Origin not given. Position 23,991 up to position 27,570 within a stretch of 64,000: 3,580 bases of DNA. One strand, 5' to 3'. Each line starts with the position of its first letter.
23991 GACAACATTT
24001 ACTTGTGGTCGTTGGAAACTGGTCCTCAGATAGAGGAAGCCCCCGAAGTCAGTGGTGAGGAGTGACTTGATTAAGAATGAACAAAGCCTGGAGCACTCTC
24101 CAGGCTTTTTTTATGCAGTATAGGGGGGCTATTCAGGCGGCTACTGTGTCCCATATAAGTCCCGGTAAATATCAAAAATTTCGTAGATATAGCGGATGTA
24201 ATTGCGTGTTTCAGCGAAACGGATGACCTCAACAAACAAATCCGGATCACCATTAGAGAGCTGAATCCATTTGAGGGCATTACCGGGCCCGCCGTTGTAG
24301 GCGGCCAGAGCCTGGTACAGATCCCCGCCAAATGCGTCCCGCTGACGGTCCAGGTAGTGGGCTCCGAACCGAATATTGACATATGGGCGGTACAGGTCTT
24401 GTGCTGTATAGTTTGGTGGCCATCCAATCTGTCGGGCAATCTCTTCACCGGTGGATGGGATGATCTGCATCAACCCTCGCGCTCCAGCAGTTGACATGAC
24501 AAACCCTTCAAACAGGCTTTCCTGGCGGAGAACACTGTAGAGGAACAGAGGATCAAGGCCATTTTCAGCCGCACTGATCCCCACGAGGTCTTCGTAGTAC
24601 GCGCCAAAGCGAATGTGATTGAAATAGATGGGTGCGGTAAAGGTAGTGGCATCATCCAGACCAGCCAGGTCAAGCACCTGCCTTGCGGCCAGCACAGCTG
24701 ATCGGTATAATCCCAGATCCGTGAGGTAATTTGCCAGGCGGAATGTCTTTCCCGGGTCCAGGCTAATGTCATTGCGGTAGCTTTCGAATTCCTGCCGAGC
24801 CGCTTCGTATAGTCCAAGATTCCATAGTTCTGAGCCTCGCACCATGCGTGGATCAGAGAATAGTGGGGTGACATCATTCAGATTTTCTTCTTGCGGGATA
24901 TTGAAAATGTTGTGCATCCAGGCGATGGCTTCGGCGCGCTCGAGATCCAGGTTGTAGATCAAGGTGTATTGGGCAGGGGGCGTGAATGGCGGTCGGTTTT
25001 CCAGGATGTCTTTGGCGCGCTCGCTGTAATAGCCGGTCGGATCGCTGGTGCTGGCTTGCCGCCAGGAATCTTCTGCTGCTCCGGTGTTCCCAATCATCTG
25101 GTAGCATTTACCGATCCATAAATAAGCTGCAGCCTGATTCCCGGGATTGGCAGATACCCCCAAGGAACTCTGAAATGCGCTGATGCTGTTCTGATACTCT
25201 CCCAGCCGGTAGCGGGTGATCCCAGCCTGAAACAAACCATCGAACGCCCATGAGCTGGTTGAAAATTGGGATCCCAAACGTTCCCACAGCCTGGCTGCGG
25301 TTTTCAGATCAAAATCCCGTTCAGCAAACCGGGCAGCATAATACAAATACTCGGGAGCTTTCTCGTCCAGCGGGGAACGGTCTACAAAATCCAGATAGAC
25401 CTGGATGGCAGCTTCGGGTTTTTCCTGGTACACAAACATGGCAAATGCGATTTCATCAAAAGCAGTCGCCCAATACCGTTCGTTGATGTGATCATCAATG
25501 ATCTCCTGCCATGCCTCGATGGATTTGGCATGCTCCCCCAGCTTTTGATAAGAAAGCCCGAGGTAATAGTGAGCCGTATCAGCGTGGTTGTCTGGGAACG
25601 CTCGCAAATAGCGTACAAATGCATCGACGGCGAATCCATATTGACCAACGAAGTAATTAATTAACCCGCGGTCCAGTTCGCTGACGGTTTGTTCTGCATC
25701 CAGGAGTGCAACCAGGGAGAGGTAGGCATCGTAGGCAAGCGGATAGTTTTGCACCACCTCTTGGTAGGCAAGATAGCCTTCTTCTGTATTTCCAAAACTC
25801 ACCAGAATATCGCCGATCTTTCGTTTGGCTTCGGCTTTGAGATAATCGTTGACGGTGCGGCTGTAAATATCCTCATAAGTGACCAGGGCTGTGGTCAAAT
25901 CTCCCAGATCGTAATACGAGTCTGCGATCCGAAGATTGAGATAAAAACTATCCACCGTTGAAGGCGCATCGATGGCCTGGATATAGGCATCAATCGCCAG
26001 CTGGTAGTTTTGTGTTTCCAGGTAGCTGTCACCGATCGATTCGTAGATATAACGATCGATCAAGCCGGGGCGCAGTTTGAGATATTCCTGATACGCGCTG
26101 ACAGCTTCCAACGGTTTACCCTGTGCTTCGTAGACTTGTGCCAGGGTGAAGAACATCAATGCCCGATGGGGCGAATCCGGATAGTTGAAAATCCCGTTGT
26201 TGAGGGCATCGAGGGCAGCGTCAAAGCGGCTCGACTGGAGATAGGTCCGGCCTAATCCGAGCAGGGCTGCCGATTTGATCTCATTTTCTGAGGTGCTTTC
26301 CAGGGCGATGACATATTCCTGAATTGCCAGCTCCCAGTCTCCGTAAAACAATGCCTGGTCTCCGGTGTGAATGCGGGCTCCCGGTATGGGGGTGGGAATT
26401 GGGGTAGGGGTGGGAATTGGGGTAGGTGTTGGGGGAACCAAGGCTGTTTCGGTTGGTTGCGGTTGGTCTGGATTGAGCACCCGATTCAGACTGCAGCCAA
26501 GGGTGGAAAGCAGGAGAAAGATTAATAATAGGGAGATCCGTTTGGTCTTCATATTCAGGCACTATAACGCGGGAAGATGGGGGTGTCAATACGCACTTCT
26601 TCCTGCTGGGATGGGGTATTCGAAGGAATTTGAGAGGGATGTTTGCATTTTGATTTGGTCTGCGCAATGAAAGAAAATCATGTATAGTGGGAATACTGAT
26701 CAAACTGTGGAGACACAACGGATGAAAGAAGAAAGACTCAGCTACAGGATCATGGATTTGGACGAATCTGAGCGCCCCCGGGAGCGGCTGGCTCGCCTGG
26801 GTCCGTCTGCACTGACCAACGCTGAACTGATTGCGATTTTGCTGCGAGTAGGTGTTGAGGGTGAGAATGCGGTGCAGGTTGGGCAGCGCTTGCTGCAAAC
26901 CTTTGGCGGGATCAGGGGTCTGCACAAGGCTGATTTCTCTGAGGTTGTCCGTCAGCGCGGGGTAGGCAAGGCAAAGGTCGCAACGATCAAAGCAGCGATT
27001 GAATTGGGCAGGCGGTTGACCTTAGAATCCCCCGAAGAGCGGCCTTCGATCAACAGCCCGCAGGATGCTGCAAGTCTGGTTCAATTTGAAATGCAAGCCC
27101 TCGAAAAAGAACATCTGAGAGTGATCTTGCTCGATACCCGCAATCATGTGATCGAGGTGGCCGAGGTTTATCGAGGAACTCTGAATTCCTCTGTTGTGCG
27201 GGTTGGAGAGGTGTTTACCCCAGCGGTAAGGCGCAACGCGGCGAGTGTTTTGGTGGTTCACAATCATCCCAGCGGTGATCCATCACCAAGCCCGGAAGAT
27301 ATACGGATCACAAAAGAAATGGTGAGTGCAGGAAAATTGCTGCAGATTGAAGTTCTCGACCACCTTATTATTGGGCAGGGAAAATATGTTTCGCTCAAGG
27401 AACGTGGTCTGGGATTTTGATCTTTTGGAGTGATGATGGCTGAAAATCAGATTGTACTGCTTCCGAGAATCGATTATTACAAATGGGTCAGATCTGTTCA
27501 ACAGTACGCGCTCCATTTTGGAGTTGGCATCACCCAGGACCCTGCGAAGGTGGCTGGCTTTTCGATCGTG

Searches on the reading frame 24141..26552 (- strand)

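Call 65: search_protein_families(library=pfam, proteins=[window:24141-26552:-], max_evalue=0.00001)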
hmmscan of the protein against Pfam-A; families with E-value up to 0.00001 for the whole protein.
window:24141-26552:- (803 aa): 11 families
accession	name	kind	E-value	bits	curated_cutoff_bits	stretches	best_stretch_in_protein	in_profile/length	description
PF01464.25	SLT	-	3.3e-25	88.4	21.3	1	660-766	6-108/117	Transglycosylase SLT domain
PF13432.12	TPR_16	-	2.6e-24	85.7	32.7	1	98-163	1-63/65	Tetratricopeptide repeat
PF07719.23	TPR_2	-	6.1e-24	82.5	27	0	134-163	4-33/34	Tetratricopeptide repeat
PF13424.12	TPR_12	-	2.9e-20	72.7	30.1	0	125-161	39-75/77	Tetratricopeptide repeat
PF13174.12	TPR_6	-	3.6e-19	68.5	26.3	0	327-355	2-30/33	Tetratricopeptide repeat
PF00515.34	TPR_1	-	4e-19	68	27.8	0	327-352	3-28/34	Tetratricopeptide repeat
PF13181.12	TPR_8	-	1.2e-18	66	25.7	0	134-162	4-32/34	Tetratricopeptide repeat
PF13428.12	TPR_14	-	9.5e-17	60.3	23.5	0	136-163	6-33/44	Tetratricopeptide repeat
PF13371.12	TPR_9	-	4.4e-10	39.9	35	0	101-166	2-64/73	Tetratricopeptide repeat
PF09976.15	TPR_21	-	8.3e-07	29.4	25.5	0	69-158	88-173/193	Tetratricopeptide repeat-like domain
PF14559.12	TPR_19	-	1.3e-06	29.1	25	0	93-129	24-61/68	Tetratricopeptide repeat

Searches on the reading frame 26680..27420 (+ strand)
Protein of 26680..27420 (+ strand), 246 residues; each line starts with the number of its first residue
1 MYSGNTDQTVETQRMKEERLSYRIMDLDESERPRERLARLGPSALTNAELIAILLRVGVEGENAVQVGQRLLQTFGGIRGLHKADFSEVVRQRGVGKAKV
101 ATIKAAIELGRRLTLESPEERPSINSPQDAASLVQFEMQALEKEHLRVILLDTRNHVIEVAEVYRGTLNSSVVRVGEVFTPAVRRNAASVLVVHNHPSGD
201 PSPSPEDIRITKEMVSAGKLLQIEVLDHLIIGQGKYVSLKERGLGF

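Call 65: search_protein_families(library=pfam, proteins=[window:26680-27420:+], max_evalue=0.00001)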
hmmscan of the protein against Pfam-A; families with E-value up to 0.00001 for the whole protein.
window:26680-27420:+ (246 aa): 2 families
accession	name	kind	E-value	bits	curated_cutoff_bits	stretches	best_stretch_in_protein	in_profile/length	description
PF04002.20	RadC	-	2.2e-43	147.5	22.1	1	124-244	1-121/121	RadC-like JAB domain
PF20582.4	UPF0758_N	-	1.2e-25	89.8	27.1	1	24-101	1-77/77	UPF0758 N-terminal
